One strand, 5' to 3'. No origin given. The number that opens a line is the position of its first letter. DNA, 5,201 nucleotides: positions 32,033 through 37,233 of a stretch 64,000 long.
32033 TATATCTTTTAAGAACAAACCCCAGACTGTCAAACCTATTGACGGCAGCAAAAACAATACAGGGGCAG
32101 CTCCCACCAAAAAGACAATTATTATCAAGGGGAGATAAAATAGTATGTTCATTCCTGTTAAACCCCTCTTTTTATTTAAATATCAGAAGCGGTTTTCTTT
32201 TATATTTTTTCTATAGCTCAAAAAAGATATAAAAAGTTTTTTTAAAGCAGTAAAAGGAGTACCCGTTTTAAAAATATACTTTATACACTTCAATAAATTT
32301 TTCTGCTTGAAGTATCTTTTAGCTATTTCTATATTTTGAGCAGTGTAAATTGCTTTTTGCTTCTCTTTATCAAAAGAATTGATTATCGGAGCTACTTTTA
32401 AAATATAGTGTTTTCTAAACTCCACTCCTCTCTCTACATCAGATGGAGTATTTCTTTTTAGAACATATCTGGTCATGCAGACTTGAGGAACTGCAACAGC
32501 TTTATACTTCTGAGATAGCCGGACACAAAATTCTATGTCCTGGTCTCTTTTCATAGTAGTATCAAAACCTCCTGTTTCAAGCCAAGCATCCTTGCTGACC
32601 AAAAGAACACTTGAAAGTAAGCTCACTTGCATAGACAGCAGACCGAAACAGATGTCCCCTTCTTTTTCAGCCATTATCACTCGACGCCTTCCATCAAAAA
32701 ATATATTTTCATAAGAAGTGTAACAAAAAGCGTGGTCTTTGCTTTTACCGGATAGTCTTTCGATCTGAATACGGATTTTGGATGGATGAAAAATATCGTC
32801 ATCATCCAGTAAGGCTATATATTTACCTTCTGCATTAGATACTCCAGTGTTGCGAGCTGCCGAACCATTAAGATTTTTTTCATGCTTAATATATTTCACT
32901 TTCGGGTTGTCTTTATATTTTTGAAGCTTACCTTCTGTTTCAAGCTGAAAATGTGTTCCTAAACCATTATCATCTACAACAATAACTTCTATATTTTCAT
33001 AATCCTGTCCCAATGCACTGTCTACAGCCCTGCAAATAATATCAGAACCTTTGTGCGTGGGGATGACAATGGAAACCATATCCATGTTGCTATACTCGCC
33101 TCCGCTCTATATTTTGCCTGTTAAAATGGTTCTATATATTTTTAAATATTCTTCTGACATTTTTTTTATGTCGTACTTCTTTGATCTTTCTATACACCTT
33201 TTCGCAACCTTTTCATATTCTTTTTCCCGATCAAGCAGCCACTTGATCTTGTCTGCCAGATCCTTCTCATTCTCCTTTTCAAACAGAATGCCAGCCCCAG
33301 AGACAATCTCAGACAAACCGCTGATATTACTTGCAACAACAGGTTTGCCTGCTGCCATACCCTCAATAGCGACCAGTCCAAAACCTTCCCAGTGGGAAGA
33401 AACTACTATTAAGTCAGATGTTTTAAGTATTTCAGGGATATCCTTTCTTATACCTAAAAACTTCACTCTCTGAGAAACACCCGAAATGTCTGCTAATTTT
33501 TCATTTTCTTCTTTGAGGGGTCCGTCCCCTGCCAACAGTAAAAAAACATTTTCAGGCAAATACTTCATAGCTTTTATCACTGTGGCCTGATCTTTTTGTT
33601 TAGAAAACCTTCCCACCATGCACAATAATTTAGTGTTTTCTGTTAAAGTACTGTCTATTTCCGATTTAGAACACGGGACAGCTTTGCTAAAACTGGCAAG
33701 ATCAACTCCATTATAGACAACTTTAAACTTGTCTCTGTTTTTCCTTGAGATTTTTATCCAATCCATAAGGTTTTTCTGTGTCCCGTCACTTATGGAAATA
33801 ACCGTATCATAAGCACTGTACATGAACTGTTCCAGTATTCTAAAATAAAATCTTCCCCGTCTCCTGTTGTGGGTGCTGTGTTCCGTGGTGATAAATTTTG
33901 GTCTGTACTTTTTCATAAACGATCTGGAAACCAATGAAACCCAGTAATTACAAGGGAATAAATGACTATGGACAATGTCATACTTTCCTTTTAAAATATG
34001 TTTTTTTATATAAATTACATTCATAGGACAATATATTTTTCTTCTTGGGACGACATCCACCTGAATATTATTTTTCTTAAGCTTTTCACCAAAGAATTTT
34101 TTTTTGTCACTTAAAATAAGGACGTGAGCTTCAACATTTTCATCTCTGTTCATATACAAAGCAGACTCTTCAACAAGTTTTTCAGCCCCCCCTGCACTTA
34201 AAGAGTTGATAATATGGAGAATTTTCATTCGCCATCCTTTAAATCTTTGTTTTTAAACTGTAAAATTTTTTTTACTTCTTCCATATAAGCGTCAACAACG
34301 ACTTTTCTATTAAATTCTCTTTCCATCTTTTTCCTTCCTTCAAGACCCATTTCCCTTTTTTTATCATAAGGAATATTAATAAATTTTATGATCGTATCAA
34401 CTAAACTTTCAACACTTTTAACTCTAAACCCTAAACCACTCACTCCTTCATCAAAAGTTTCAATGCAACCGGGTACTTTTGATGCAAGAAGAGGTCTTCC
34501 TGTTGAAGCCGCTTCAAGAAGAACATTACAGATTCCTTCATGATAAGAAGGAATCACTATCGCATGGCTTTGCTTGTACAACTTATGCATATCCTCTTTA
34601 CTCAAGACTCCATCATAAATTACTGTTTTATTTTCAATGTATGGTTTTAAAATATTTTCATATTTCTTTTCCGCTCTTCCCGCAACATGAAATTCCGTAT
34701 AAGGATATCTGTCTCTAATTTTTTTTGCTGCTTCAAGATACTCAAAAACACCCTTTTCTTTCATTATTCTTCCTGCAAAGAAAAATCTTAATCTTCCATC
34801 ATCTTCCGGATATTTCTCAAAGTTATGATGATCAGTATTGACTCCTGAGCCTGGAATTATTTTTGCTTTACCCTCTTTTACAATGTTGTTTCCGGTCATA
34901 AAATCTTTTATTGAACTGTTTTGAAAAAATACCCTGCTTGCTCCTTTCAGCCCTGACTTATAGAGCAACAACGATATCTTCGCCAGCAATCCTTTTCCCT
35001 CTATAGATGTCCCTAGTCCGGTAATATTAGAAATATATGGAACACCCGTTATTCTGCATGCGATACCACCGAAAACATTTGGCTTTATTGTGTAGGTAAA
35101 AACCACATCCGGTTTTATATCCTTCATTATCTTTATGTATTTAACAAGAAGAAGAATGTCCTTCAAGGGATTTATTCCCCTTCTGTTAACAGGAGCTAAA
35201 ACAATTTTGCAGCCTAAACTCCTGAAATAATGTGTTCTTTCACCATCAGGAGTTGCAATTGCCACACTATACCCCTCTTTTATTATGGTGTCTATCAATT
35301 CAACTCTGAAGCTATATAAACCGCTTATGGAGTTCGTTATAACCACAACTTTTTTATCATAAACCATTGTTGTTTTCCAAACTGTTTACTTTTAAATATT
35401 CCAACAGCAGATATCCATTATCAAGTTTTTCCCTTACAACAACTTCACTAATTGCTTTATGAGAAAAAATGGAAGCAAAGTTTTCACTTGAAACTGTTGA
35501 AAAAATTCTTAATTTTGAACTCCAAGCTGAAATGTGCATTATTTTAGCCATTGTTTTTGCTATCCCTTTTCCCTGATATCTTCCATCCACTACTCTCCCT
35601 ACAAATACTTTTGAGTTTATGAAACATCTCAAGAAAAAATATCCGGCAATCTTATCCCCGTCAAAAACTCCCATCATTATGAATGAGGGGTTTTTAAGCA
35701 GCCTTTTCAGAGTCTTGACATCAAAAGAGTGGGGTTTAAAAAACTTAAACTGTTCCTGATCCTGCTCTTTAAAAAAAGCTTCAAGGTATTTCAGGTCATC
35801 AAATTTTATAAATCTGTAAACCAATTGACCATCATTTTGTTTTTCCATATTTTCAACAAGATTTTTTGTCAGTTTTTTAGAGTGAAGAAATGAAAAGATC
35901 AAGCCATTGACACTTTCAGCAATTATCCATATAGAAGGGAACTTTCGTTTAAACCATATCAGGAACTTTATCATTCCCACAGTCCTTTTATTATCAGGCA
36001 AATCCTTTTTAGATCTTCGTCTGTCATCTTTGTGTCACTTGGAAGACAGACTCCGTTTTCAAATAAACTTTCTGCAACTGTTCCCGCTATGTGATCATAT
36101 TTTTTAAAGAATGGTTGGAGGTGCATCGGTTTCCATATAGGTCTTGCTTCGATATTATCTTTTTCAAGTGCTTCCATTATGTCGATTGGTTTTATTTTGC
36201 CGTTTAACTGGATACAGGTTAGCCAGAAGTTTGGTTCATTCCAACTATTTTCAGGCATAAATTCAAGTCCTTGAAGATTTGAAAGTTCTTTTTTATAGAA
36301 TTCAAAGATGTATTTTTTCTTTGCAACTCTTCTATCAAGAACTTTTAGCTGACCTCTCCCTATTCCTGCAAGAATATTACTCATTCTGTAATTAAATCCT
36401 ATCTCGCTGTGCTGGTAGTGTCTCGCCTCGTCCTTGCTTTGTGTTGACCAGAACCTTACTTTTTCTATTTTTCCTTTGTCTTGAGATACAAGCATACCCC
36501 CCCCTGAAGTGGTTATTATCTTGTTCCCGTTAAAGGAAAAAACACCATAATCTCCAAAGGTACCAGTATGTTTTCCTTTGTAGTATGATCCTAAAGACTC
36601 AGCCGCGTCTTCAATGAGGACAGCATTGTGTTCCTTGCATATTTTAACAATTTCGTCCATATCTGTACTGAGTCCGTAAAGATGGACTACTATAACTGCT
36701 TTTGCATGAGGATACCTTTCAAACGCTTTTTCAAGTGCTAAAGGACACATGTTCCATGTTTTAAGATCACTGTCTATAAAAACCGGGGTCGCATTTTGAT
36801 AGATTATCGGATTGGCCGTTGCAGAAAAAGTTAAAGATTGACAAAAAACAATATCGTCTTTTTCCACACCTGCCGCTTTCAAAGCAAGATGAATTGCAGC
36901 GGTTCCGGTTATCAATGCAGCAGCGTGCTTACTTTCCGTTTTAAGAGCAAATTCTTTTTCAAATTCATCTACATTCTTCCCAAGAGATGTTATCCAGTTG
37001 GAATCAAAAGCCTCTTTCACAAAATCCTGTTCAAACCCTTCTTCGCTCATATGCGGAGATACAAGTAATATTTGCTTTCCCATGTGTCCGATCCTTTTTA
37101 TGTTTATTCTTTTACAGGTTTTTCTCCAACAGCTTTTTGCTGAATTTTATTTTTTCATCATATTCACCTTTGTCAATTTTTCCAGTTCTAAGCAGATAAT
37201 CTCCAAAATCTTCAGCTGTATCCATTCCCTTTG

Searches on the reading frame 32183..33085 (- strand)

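Call 10: search_protein_families(library=pfam, proteins=[window:32183-33085:-], max_evalue=0.00001)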
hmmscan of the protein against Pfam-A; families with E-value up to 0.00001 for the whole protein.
window:32183-33085:- (300 aa): 3 families
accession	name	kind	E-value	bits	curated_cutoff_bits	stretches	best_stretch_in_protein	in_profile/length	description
PF00535.33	Glycos_transf_2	-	1.7e-27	96.9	23.3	1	5-134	1-126/168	Glycosyl transferase family 2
PF10111.15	Glyco_tranf_2_2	-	5.5e-12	46.2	27.3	1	6-205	2-214/276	Glycosyltransferase like family 2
PF13641.12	Glyco_tranf_2_3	-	5e-11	43.5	27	1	4-207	3-212/230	Glycosyltransferase like family 2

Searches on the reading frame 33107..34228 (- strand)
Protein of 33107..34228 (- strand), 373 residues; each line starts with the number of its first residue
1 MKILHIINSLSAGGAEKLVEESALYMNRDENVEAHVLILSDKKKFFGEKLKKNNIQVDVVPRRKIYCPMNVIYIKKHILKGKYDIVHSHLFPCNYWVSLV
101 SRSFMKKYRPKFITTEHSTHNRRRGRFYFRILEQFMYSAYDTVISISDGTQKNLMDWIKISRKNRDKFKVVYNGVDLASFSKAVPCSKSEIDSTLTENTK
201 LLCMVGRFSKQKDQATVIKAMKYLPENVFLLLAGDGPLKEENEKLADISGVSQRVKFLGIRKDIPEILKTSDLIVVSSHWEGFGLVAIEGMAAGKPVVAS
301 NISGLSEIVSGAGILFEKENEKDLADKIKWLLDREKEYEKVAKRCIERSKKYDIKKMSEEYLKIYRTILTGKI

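Call 10: search_protein_families(library=pfam, proteins=[window:33107-34228:-], max_evalue=0.00001)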
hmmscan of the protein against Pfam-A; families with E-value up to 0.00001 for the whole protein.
window:33107-34228:- (373 aa): 5 families
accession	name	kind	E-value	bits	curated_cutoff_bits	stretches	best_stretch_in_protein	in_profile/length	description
PF00534.26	Glycos_transf_1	-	6.6e-39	133.6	26.4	1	194-344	10-168/172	Glycosyl transferases group 1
PF13692.12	Glyco_trans_1_4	-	1.9e-31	109.6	27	1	200-333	2-141/142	Glycosyl transferases group 1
PF13439.12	Glyco_transf_4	-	2.5e-22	80.2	28.5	1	13-178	2-169/170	Glycosyltransferase Family 4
PF20706.3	GT4-conflict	-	7.6e-12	45.3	26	1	197-312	195-323/385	Family 4 Glycosyltransferase in conflict systems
PF13579.12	Glyco_trans_4_4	-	1.8e-06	28.9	29.7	1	70-156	59-144/158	Glycosyl transferase 4-like domain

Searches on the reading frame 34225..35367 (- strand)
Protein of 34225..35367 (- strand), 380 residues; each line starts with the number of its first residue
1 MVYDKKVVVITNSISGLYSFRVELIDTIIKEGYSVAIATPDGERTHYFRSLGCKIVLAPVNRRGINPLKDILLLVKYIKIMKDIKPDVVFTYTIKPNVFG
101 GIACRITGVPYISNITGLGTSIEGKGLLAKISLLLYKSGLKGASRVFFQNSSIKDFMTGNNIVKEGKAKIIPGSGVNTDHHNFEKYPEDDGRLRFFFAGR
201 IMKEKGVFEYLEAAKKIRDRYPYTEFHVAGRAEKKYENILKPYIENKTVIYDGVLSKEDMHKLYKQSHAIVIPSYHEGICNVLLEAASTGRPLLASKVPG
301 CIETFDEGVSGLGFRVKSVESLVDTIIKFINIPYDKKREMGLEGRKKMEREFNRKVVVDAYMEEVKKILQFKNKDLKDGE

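Call 10: search_protein_families(library=pfam, proteins=[window:34225-35367:-], max_evalue=0.00001)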
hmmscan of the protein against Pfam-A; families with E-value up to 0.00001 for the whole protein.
window:34225-35367:- (380 aa): 7 families
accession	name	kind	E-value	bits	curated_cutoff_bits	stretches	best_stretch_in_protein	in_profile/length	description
PF00534.26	Glycos_transf_1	-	3.6e-28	98.7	26.4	1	182-346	5-171/172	Glycosyl transferases group 1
PF13692.12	Glyco_trans_1_4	-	1.6e-22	80.8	27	1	194-330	3-140/142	Glycosyl transferases group 1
PF13477.12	Glyco_trans_4_2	-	6.8e-15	55.9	23.4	1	22-150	14-139/139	Glycosyl transferase 4-like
PF13439.12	Glyco_transf_4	-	1.5e-09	38.6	28.5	1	22-179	9-169/170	Glycosyltransferase Family 4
PF13579.12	Glyco_trans_4_4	-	2.4e-08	34.9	29.7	1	28-172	14-156/158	Glycosyl transferase 4-like domain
PF13524.12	Glyco_trans_1_2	-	3.8e-07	30.6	25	1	216-357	8-138/144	Glycosyl transferase-like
PF20706.3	GT4-conflict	-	6.5e-07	29.1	26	1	169-311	176-326/385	Family 4 Glycosyltransferase in conflict systems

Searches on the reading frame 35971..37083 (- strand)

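Call 10: search_protein_families(library=pfam, proteins=[window:35971-37083:-], max_evalue=0.00001)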
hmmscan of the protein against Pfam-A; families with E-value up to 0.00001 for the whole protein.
window:35971-37083:- (370 aa): 1 family
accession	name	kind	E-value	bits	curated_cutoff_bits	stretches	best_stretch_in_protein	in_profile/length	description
PF01041.23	DegT_DnrJ_EryC1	-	5.2e-100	335.6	19.8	1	17-364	6-358/360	DegT/DnrJ/EryC1/StrS aminotransferase family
